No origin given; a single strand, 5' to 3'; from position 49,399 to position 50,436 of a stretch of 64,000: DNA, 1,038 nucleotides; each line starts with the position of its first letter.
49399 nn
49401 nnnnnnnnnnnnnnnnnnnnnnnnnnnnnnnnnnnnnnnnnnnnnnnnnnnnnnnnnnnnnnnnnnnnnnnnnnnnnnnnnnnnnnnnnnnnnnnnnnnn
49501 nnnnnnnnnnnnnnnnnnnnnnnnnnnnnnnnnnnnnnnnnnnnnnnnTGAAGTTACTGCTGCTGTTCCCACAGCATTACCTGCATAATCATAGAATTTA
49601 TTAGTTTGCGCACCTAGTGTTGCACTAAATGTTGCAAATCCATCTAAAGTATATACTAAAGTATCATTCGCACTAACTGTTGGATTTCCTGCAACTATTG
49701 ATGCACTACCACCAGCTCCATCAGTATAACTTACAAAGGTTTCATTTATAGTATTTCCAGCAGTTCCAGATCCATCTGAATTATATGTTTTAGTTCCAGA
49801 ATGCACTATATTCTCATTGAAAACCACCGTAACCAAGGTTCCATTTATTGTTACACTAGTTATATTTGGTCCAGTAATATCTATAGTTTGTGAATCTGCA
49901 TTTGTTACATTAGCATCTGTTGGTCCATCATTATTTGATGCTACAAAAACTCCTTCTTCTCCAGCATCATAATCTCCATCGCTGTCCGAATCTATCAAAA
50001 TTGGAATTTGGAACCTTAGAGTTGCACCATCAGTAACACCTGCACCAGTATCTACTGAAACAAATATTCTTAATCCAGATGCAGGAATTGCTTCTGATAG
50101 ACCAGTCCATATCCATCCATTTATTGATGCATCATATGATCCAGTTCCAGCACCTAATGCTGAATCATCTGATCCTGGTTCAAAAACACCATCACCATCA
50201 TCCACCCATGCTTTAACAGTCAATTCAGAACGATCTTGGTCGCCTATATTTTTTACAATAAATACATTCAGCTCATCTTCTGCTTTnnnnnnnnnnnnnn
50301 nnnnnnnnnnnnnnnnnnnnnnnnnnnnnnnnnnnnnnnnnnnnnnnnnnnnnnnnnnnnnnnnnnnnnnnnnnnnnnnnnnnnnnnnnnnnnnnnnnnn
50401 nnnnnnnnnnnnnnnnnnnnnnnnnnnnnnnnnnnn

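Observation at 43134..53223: Ten-kilobase co-directional surface locus: anchored subtilase-adhesin, Cys-knot-like mini-protein, module-sharing anchor protein and a giant Ca-loop protein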

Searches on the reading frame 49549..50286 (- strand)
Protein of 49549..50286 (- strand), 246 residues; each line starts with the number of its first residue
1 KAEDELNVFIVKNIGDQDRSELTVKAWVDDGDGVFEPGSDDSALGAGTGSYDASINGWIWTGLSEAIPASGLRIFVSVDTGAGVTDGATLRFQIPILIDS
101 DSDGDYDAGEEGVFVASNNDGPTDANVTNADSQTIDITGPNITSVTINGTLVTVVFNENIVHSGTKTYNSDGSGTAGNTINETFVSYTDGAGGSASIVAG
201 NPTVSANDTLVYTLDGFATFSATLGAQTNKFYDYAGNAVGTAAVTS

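Call 77: search_protein_families(library=pfam, proteins=[window:49549-50286:-], max_evalue=10)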
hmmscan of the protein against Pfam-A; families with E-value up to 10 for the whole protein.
seq(246 aa): 1 family
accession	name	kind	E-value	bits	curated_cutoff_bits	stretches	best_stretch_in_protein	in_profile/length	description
PF20009.4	GEVED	-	0.3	12.4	24.4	1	24-52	2-33/78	GEVED domain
